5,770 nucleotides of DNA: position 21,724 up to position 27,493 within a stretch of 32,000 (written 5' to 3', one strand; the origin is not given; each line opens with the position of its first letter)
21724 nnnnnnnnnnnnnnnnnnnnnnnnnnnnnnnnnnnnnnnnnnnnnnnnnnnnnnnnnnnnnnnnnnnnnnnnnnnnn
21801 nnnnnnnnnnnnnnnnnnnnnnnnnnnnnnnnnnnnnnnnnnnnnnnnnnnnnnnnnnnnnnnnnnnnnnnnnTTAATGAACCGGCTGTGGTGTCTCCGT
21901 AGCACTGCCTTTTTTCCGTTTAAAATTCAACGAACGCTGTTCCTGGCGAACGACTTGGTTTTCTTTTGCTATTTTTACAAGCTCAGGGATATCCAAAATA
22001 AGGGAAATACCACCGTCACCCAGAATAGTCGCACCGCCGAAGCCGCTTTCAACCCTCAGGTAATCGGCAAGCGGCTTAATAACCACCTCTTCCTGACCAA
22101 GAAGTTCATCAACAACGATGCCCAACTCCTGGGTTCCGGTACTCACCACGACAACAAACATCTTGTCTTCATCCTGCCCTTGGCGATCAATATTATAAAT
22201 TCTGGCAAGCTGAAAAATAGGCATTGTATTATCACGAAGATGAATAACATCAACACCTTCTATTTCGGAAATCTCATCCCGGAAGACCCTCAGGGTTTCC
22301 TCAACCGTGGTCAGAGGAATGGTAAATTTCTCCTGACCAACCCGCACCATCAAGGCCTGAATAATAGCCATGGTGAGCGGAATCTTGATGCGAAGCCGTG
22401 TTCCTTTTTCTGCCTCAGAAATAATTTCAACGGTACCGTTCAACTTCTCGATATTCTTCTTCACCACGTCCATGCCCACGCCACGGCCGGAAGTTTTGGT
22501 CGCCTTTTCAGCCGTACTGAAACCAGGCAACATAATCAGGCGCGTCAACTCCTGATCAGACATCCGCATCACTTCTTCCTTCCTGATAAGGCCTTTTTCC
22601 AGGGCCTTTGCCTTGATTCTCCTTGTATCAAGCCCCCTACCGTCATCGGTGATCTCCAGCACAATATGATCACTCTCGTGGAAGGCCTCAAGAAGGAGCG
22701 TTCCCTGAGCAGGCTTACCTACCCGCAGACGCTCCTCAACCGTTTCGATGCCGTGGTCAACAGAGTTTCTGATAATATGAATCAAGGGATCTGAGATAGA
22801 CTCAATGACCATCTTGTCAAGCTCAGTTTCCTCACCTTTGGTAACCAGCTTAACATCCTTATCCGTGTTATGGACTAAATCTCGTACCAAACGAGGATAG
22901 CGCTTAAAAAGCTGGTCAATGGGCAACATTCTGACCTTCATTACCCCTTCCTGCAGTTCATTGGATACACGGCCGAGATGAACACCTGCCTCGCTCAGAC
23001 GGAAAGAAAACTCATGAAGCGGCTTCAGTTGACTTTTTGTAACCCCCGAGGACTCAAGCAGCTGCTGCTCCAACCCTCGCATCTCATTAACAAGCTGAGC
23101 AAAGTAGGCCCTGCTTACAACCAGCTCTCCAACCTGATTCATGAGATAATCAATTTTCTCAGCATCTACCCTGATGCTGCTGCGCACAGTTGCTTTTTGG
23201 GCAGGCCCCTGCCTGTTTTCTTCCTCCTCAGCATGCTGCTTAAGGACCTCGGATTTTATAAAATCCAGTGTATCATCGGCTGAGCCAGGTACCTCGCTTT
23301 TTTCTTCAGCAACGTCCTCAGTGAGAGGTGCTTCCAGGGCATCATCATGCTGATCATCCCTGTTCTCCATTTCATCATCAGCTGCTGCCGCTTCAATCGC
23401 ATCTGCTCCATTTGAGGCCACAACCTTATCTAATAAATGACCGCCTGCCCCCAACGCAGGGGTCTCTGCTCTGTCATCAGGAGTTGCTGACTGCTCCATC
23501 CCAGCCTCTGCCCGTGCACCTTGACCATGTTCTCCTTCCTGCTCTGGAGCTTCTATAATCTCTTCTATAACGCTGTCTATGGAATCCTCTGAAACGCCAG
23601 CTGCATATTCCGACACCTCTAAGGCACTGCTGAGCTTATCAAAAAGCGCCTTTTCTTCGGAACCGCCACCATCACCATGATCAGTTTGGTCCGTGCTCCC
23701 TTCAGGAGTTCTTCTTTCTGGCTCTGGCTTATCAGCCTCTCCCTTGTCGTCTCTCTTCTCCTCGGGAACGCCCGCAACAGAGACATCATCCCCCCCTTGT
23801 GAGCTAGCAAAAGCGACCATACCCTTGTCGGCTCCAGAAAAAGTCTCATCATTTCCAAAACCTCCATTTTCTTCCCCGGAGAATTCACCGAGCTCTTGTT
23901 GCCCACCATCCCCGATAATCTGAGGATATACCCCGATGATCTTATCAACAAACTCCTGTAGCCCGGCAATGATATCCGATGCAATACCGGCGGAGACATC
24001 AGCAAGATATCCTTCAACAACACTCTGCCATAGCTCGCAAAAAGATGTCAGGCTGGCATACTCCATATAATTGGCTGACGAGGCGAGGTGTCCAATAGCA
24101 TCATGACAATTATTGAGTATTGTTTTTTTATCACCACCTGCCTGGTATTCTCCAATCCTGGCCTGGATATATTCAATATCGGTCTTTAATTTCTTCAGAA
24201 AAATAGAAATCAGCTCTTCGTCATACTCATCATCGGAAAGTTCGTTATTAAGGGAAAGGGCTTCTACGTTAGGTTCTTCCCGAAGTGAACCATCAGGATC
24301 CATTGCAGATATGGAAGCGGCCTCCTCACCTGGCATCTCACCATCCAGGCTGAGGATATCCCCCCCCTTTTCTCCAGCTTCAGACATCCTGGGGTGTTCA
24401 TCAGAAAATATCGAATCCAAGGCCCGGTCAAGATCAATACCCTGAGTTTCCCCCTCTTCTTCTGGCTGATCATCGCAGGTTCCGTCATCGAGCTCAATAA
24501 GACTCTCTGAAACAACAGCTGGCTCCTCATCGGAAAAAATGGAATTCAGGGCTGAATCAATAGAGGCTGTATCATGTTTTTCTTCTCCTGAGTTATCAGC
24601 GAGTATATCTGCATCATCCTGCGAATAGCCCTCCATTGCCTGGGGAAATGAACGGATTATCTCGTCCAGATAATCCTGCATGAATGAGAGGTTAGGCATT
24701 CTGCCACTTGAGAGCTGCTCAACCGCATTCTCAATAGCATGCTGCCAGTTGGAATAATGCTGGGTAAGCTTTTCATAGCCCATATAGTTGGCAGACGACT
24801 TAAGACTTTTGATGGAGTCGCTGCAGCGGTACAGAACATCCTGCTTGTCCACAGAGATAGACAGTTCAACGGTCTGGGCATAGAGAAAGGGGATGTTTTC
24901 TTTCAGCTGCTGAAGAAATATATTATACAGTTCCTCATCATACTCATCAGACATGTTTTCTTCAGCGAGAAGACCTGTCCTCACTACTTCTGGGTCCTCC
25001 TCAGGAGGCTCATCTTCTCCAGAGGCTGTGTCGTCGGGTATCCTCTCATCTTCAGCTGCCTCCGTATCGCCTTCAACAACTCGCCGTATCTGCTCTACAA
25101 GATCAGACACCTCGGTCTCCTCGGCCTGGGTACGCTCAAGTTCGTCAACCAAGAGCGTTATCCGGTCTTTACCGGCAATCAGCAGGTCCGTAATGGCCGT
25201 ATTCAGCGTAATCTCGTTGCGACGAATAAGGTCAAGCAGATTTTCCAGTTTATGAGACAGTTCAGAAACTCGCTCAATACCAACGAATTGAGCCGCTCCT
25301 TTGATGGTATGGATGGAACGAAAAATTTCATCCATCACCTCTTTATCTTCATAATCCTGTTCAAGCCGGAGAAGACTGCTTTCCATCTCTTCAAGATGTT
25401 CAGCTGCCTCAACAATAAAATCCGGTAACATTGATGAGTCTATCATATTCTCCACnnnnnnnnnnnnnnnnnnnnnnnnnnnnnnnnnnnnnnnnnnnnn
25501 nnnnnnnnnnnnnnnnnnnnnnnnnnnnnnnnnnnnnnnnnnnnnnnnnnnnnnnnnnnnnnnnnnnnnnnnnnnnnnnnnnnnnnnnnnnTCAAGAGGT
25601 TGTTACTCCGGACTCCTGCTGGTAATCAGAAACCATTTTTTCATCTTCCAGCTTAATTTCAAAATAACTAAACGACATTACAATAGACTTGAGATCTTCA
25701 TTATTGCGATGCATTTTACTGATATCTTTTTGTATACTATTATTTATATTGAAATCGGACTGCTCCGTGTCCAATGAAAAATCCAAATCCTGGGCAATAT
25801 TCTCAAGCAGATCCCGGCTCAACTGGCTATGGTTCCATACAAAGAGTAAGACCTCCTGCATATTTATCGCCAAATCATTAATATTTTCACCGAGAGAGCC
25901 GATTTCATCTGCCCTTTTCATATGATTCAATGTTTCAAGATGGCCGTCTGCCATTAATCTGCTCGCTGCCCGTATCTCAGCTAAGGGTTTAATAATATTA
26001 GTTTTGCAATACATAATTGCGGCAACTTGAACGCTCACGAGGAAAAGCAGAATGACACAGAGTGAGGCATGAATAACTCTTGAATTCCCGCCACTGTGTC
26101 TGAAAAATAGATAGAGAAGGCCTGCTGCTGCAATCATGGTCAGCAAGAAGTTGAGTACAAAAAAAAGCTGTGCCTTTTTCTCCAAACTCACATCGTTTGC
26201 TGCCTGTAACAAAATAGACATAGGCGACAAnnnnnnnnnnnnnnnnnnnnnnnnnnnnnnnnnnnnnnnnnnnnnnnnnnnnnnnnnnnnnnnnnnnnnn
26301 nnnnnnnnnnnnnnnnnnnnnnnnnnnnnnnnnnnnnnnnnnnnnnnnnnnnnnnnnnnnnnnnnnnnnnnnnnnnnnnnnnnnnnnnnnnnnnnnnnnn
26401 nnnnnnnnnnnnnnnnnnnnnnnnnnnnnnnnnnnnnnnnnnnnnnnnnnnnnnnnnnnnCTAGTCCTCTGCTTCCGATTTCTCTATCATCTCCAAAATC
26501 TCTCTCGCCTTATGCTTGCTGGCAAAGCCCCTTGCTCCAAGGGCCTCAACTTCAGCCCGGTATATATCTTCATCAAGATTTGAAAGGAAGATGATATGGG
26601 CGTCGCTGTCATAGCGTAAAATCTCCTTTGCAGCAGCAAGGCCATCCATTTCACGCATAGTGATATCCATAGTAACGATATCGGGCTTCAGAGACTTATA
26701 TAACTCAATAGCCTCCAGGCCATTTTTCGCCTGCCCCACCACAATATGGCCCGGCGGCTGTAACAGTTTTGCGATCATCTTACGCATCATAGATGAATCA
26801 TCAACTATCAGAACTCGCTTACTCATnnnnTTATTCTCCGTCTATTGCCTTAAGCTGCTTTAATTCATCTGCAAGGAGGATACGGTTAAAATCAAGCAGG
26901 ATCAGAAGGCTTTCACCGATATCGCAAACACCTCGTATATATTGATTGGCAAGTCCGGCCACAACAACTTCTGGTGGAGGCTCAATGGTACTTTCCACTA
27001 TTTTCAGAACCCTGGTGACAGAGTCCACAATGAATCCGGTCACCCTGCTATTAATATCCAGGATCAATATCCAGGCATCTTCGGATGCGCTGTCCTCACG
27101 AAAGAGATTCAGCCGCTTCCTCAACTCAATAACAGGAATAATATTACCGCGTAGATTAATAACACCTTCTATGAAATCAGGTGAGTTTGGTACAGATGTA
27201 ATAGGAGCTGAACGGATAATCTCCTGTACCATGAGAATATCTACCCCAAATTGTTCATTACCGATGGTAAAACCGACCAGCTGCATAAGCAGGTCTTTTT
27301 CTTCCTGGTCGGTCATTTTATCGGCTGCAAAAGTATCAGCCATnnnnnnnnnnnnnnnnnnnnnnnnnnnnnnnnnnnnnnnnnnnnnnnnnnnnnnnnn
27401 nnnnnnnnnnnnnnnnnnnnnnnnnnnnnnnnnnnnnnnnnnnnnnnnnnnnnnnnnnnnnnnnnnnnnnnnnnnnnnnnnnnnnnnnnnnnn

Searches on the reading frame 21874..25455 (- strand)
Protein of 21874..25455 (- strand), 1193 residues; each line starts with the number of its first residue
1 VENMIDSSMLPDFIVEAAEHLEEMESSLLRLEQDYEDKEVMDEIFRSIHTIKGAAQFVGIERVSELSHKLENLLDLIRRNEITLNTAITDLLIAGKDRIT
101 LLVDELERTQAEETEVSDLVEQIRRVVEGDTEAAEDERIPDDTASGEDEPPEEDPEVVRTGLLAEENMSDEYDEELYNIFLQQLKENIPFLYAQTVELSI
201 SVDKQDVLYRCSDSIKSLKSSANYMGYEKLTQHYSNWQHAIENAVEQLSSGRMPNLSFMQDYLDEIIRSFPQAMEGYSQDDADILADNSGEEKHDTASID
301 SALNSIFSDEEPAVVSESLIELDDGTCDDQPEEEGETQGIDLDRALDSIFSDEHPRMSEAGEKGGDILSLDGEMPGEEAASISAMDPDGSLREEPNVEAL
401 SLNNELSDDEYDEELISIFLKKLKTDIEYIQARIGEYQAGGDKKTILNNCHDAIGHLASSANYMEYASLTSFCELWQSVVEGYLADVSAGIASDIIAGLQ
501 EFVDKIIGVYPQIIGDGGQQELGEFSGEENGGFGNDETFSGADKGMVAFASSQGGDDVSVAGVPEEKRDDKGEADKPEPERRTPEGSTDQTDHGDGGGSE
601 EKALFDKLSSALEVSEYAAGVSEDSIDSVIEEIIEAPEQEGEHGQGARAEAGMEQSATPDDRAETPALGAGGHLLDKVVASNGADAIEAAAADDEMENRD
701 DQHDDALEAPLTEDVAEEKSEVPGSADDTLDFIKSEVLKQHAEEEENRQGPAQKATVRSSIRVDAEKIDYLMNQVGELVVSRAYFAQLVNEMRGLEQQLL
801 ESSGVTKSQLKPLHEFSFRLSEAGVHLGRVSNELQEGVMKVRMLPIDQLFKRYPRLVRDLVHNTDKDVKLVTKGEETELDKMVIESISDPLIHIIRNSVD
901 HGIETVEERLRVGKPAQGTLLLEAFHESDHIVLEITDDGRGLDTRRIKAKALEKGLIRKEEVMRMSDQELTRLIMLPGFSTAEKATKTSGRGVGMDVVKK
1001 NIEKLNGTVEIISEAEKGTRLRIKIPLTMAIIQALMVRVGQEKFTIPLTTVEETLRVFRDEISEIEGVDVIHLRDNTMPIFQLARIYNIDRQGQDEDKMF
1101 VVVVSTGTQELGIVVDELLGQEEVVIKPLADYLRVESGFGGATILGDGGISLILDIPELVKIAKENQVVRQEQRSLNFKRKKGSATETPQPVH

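Call 7: search_protein_families(library=pfam, proteins=[window:21874-25455:-], max_evalue=0.001)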
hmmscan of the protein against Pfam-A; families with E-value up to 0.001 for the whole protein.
window:21874-25455:- (1193 aa): 4 families
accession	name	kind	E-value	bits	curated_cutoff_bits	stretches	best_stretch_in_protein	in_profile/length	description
PF01584.24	CheW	-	4e-26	91.7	23.5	1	1033-1161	1-135/138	CheW-like domain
PF01627.28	Hpt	-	8e-21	74.5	24.6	1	9-107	2-79/84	Hpt domain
PF02518.31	HATPase_c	-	5.6e-16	59.4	26.4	1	889-1028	4-110/111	Histidine kinase-, DNA gyrase B-, and HSP90-like ATPase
PF02895.20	H-kinase_dim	-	1.3e-15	58.1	23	1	759-841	2-68/68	Signal transducing histidine kinase, homodimeric domain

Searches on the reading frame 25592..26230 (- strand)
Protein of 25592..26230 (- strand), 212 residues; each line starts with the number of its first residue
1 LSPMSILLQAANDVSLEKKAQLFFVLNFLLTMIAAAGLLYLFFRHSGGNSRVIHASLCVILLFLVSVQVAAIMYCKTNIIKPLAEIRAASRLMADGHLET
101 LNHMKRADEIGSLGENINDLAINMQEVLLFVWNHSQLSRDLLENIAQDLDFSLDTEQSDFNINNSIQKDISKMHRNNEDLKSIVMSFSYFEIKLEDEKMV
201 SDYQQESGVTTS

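Call 7: search_protein_families(library=pfam, proteins=[window:25592-26230:-], max_evalue=0.001)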
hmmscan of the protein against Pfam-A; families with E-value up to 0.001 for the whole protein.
window:25592-26230:- (212 aa): 1 family
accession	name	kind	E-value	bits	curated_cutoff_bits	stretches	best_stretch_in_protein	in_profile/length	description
PF00672.30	HAMP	-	2.8e-08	34.4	25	1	78-125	5-52/53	HAMP domain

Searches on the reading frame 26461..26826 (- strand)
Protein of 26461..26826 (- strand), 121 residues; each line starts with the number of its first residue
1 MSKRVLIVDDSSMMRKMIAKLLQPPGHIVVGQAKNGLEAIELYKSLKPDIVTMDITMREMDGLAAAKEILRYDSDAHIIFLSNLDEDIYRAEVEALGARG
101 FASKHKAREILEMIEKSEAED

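Call 7: search_protein_families(library=pfam, proteins=[window:26461-26826:-], max_evalue=0.001)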
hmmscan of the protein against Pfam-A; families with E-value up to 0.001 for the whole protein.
window:26461-26826:- (121 aa): 1 family
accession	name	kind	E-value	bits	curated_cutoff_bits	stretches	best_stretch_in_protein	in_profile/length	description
PF00072.30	Response_reg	-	2.4e-23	82.9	30.2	1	5-114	1-110/111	Response regulator receiver domain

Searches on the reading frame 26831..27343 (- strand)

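Call 7: search_protein_families(library=pfam, proteins=[window:26831-27343:-], max_evalue=0.001)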
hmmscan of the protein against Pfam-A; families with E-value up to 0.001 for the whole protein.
window:26831-27343:- (170 aa): 1 family
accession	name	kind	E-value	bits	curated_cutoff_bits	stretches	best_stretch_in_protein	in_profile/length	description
PF01584.24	CheW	-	1.4e-37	128.8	23.5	1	21-156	1-134/138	CheW-like domain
